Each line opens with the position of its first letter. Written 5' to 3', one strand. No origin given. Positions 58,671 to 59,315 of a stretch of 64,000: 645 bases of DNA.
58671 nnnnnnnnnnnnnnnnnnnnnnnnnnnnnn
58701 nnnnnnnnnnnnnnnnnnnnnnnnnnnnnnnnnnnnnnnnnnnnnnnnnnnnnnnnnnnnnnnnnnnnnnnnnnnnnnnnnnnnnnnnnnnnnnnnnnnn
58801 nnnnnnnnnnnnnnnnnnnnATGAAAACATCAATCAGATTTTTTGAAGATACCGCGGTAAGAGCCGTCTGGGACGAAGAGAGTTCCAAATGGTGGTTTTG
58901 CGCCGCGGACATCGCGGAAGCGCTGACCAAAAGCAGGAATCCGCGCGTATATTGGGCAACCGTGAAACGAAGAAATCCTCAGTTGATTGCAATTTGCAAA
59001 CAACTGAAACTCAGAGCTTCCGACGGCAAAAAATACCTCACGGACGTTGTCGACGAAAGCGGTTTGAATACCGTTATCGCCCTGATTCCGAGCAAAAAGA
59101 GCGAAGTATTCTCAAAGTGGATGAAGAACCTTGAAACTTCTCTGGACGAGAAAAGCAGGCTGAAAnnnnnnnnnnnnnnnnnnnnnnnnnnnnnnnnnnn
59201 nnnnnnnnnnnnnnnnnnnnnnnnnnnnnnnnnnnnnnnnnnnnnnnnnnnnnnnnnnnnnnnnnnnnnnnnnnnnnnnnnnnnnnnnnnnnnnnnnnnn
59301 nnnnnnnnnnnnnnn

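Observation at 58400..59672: XRE regulator followed by a Bro-N-Fic fusion protein behind a strong promoter with repeats and a short inverted repeat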

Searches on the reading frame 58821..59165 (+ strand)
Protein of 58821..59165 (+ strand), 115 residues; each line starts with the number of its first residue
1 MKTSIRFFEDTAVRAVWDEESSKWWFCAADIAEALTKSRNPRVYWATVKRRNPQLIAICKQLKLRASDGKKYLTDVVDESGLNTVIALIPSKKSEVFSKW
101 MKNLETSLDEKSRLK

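Call 43: search_solved_structures(query=window:58821-59165:+, max_evalue=10, show_alignments=2)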
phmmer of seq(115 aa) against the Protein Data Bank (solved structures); distinct sequences matched with E-value up to 10: 18.
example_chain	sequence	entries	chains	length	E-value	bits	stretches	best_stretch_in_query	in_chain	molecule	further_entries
6s9o_A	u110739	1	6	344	0.0037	20.5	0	55-99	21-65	designed Armadillo repeat protein with internal Lock1 fused to target peptide KRKRKLKFKR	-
6s9p_A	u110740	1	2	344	0.0088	19.3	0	55-99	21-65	internal Lock2 fused to target peptide KRKAKITWKR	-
5mfd_A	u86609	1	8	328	0.017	18.4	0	55-99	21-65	YIIIM''6AII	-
5aei_A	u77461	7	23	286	0.024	17.9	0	55-99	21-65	DESIGNED ARMADILLO REPEAT PROTEIN YIIIM5AII | YIIIM5AII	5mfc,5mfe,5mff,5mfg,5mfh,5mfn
4fxe_D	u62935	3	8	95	0.028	17.7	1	18-103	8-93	mRNA interferase RelE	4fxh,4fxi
4v7j_Ay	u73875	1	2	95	0.044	17.1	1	18-103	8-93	Toxin relE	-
4pls_A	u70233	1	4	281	0.046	17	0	55-99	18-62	Arm00010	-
4plq_A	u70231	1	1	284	0.047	17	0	55-99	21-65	Arm00011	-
4plr_A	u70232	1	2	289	0.052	16.8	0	55-99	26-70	Arm00008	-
4v7k_Ay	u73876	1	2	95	0.053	16.8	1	18-103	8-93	Toxin relE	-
4v3o_A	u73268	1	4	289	0.055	16.7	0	55-99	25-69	YIII_M5_AII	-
2kc8_A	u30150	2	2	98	0.074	16.3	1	18-103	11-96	Toxin relE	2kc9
5mfo_A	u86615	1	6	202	0.43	13.9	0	55-99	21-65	YIIIM3AIII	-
4v3q_A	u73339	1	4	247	0.44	13.8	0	55-100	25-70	YIII_M4_AII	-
4db9_A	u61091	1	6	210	0.51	13.6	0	55-99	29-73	Armadillo repeat protein, YIIIM3AIII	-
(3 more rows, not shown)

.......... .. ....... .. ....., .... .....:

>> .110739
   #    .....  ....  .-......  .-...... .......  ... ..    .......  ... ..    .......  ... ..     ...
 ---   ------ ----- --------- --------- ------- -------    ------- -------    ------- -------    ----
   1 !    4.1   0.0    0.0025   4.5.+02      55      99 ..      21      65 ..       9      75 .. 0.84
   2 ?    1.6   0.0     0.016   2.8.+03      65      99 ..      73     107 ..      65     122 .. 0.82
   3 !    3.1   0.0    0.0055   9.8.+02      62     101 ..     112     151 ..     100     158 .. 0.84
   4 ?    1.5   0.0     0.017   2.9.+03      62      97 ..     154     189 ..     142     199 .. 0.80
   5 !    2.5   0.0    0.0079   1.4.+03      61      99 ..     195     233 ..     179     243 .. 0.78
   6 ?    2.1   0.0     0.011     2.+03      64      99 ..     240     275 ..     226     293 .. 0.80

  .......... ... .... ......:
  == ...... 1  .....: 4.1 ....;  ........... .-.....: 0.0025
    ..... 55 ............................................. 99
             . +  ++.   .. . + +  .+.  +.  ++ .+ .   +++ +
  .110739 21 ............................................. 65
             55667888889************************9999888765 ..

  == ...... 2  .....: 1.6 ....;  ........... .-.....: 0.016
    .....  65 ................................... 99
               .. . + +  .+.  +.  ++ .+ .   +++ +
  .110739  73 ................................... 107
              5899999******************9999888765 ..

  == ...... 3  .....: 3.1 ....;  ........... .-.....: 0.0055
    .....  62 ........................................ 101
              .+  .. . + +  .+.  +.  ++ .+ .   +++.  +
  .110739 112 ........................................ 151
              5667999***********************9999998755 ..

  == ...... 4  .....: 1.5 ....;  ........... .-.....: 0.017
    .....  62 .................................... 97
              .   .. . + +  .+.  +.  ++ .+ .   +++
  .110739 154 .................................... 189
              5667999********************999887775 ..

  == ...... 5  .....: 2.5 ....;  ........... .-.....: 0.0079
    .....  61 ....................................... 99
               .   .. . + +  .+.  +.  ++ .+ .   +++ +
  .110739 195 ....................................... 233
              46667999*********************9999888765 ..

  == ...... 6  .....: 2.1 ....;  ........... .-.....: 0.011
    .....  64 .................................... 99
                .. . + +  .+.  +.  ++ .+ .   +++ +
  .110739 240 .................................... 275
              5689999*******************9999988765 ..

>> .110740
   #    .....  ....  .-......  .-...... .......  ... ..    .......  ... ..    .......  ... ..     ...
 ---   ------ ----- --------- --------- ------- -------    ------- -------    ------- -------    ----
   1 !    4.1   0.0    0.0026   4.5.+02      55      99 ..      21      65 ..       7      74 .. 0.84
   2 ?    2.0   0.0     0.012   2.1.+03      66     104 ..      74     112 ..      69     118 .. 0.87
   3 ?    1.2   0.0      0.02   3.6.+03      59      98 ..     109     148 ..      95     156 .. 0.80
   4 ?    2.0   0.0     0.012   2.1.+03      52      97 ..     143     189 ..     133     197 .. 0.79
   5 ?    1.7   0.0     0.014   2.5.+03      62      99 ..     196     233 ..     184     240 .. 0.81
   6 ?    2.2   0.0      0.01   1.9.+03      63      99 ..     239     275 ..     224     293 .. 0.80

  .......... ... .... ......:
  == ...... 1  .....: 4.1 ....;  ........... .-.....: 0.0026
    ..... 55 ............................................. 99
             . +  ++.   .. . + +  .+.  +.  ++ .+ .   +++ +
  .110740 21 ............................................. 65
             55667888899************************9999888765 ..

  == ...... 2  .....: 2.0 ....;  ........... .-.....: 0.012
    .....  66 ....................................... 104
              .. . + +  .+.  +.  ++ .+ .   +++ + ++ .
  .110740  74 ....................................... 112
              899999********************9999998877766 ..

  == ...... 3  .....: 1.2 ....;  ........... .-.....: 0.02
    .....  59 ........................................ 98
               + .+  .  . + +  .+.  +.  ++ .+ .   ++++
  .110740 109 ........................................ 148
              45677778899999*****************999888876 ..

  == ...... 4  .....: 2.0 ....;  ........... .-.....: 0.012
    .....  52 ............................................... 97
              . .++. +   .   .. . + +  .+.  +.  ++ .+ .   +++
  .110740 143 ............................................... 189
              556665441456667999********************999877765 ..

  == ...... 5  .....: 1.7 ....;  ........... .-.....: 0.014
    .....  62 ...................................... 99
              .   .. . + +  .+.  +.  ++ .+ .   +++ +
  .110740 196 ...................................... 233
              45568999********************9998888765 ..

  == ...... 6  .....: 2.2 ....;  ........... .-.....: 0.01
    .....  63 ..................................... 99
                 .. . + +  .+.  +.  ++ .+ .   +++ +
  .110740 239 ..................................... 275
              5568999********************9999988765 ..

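Call 44: search_protein_families(library=padloc, proteins=[window:58821-59165:+], max_evalue=1)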
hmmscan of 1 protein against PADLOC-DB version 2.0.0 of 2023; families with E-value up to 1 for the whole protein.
seq(115 aa): 2 families
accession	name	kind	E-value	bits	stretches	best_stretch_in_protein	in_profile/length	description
PDLC04841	PDC-S04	-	3.3e-32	110.3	1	2-115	4-124/292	-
PDLC04920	PDC-S13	-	4.1e-30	103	1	2-103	2-109/286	-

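Call 54: search_protein_representatives(protein=window:58821-59135:+)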
Query: 105 residues. Proteins with E-value up to 0.001 (for the whole library): 4285; up to 1e-10: 1076; up to 1e-30: 20. The best 150 are listed.
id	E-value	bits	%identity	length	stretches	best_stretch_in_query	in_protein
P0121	3.8e-52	190.7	83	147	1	2-105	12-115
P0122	1.9e-51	188.5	82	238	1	2-105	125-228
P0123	6.0e-50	183.7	81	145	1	2-105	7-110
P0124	1.2e-46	173.1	74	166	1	1-105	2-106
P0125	1.3e-46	173.0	77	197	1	2-105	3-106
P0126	1.8e-45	169.3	72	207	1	1-103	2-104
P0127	9.2e-45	167.0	73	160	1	2-105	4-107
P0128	9.0e-43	160.6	73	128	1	5-105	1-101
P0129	1.4e-42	160.0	84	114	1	1-88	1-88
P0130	1.8e-39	150.0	71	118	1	6-100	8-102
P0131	1.2e-38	147.4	82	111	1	2-81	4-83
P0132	7.8e-38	144.8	60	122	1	2-103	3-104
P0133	4.1e-37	142.5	73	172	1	1-86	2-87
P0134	2.9e-35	136.5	69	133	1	13-101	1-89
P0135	8.7e-35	135.0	74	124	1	2-85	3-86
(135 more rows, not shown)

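Call 56: search_protein_families(library=pfam, alignment_id=A3, max_evalue=0.001)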
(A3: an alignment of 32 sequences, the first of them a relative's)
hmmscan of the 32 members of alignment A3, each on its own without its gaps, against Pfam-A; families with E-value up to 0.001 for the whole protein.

A. member 1, P0153 (283 aa): 1 family
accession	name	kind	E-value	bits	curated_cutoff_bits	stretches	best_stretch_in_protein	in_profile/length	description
PF02661.23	Fic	-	2.8e-09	38.1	24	1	139-222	6-92/93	Fic/DOC family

B. families by the number of members that match (of 32 scanned): 6 families
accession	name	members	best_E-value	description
PF02498.22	Bro-N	30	3.2e-13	BRO family, N-terminal domain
PF02661.23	Fic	2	8.2e-12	Fic/DOC family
PF01381.28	HTH_3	2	2.9e-10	Helix-turn-helix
PF12844.13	HTH_19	2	6.6e-05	Helix-turn-helix domain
PF17953.6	Csm4_C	1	1.2e-10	CRISPR Csm4 C-terminal domain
PF13560.12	HTH_31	1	0.00033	Helix-turn-helix domain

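Call 57: search_protein_families(library=padloc, alignment_id=A3, max_evalue=0.00001)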
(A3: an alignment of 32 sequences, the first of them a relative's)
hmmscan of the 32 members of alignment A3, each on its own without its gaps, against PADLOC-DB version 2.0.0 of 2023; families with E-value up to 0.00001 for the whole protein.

A. member 1, P0153 (283 aa): 5 families
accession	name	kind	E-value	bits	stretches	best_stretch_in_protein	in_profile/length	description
PDLC04841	PDC-S04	-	2.3e-79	265.1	1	8-281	6-286/292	-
PDLC04842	PDC-S04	-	2.8e-53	178.7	1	107-282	14-189/202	-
PDLC04838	PDC-S04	-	1.1e-19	69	1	116-264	47-203/209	-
PDLC04920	PDC-S13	-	3.7e-18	63.8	1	7-109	5-111/286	-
PDLC04839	PDC-S04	-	5.9e-17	60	1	119-264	44-203/205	-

B. families by the number of members that match (of 32 scanned): 19 families
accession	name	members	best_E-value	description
PDLC04920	PDC-S13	32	1.4e-134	-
PDLC04841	PDC-S04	32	4.5e-93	-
PDLC04842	PDC-S04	8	2e-67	-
PDLC04838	PDC-S04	7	2.7e-24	-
PDLC04839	PDC-S04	7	1.3e-23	-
PDLC04919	PDC-S13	3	2.1e-07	-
PDLC04775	PDC-M69A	2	1.8e-08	-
PDLC02926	HTH_VI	2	4.4e-07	-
PDLC01276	Csm4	1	1.3e-27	CAS-III-A; effector_G5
PDLC01018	Csm4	1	1.9e-27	CRISPR type III-A/MTUBE-associated RAMP protein Csm4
PDLC01019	Csm4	1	3.5e-27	Csm4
PDLC03634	MTase_III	1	1.2e-26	Type III methyltransferase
PDLC01450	Csm4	1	1.5e-24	CAS-III-A; effector_G5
PDLC03021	MTase_I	1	7.2e-17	Type I methyltransferase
PDLC01494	Csm4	1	6.2e-14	"CAS-III-A,CAS-III-D; effector_G5"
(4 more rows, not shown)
